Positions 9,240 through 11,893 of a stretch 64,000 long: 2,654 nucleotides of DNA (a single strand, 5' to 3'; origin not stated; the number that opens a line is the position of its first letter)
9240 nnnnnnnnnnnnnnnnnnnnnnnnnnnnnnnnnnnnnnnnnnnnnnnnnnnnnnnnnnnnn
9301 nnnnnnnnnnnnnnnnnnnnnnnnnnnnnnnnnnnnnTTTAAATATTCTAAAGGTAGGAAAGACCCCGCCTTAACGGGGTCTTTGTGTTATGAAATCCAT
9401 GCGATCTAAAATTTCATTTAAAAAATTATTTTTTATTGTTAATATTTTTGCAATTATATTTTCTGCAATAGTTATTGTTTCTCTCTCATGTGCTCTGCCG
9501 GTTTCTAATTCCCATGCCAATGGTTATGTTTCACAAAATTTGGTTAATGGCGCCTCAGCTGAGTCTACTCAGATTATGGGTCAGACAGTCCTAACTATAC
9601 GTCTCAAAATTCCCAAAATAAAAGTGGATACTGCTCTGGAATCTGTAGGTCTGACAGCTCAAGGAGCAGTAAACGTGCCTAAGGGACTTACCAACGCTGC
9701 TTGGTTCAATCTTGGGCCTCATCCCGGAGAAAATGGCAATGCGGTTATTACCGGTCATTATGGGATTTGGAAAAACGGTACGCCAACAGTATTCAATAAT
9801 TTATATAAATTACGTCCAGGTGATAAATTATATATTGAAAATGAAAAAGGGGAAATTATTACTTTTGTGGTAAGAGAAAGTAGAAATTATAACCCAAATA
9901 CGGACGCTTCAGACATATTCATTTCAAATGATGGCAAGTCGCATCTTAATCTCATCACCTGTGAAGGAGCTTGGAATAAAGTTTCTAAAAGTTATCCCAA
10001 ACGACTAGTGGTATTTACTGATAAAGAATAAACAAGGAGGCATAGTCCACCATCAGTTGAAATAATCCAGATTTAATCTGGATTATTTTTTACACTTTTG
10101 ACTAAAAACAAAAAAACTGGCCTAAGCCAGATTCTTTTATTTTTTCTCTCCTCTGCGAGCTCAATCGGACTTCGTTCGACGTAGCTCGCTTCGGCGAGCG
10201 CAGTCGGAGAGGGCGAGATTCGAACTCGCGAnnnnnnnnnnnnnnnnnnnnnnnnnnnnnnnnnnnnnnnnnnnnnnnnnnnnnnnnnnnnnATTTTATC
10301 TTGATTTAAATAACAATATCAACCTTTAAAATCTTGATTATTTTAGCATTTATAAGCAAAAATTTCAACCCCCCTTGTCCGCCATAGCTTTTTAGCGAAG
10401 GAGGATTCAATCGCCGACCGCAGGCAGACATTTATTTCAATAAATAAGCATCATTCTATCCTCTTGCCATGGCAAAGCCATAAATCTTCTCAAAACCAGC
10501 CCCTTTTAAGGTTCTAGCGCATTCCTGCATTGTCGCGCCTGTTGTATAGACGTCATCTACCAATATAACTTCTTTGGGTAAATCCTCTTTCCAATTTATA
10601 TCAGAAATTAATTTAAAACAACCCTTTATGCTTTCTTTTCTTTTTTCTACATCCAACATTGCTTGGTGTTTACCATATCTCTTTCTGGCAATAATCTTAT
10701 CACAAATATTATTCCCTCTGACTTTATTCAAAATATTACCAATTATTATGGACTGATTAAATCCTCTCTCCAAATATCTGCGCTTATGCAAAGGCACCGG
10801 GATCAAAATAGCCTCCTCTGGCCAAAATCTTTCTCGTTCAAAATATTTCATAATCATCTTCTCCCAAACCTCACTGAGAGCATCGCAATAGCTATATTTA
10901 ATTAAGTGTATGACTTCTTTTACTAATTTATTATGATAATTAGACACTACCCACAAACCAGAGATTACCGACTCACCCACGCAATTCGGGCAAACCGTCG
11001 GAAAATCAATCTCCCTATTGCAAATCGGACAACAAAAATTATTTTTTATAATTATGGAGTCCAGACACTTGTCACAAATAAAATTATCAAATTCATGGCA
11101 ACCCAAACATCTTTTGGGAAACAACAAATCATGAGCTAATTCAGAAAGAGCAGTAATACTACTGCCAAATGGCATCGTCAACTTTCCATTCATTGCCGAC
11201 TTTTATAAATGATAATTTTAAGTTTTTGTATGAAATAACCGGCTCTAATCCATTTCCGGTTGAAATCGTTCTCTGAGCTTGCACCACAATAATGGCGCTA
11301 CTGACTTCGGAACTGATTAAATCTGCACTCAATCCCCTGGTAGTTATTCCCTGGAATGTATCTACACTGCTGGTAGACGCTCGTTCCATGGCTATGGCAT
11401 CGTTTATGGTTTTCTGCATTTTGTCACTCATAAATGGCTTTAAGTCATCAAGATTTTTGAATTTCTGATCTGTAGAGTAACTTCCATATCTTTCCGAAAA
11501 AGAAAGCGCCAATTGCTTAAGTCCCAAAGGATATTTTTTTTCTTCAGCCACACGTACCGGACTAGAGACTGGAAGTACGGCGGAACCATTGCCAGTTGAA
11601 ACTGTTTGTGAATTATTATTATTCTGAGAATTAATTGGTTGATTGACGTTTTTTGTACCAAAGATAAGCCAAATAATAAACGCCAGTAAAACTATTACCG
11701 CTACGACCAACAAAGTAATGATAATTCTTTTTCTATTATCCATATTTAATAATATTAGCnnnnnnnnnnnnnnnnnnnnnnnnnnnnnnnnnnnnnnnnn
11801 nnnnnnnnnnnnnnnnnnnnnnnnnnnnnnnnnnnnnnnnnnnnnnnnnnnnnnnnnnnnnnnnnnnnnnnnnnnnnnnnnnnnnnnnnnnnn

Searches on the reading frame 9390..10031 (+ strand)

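Call 86: search_protein_families(library=pfam, proteins=[window:9390-10031:+], max_evalue=0.0001)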
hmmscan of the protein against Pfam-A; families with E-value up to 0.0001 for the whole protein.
window:9390-10031:+ (213 aa): 1 family
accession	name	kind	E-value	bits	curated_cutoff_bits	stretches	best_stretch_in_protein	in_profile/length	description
PF04203.18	Sortase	-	2.1e-22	79.6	26.6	1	72-211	1-123/125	Sortase domain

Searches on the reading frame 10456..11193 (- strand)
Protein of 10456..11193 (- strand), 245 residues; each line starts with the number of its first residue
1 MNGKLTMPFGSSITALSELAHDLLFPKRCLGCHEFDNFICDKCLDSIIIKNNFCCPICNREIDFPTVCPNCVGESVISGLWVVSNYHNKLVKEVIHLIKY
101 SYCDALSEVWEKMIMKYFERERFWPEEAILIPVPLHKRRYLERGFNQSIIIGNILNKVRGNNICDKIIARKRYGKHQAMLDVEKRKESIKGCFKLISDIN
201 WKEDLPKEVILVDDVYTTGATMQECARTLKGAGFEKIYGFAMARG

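Call 7: search_protein_families(library=pfam, proteins=[window:10456-11193:-], max_evalue=0.01)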
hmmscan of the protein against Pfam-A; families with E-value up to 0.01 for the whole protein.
window:10456-11193:- (245 aa): 2 families
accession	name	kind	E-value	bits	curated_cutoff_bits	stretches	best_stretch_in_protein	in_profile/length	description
PF18912.6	DZR_2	-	2.4e-06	27.7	27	1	21-71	2-55/56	Double zinc ribbon domain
PF00156.33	Pribosyltran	-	6e-05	22.8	26.3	1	207-237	88-118/158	Phosphoribosyl transferase domain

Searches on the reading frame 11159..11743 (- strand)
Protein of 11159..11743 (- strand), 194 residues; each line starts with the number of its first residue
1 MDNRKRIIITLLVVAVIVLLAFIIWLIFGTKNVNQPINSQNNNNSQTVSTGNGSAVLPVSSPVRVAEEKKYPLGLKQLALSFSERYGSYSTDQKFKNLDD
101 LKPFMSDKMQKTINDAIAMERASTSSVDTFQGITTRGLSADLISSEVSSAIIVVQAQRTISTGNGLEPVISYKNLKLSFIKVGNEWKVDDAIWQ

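Call 7: search_protein_families(library=pfam, proteins=[window:11159-11743:-], max_evalue=0.01)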
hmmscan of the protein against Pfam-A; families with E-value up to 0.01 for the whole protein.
window:11159-11743:- (194 aa): 0 families

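Call 35: search_protein_families(library=ncbifam, proteins=[window:11159-11743:-], max_evalue=0.1)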
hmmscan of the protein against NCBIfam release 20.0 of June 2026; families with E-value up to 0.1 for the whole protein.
window:11159-11743:- (194 aa): 5 families
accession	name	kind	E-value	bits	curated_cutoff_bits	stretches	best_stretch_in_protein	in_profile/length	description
NF006283.1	PRK08455.1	equivalog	0.0031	17.2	187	1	7-49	21-63/182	flagellar basal body-associated protein FliL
NF007824.1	PRK10533.1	equivalog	0.0034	17.3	200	1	86-190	48-149/171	lipoprotein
NF008589.1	PRK11556.1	equivalog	0.0084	15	391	1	8-69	5-65/392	MdtA/MuxA family multidrug efflux RND transporter periplasmic adaptor subunit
NF033218.1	anchor_AmaP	equivalog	0.036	13.8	55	1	1-43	1-44/166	alkaline shock response membrane anchor protein AmaP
TIGR04409.1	LptC_YrbK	equivalog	0.091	12.3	38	0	11-44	2-36/180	LPS export ABC transporter periplasmic protein LptC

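Call 98: search_protein_families(library=pfam, proteins=[window:11159-11743:-], max_evalue=5)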
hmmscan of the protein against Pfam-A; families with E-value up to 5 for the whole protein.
window:11159-11743:- (194 aa): 4 families
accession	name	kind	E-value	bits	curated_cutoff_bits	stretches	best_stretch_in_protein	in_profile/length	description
PF06682.17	SARAF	-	0.086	12.9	30.8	1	5-54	157-205/333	SOCE-associated regulatory factor of calcium homoeostasis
PF19084.5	DUF5775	-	0.1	13.4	28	1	10-68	8-64/81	Family of unknown function (DUF5775)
PF25184.1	YxzE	-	0.12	13.9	40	1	11-52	3-44/65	YxzE-like putative bacteriocin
PF00335.26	Tetraspanin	-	0.12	12.5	32.1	1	9-131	80-138/225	Tetraspanin family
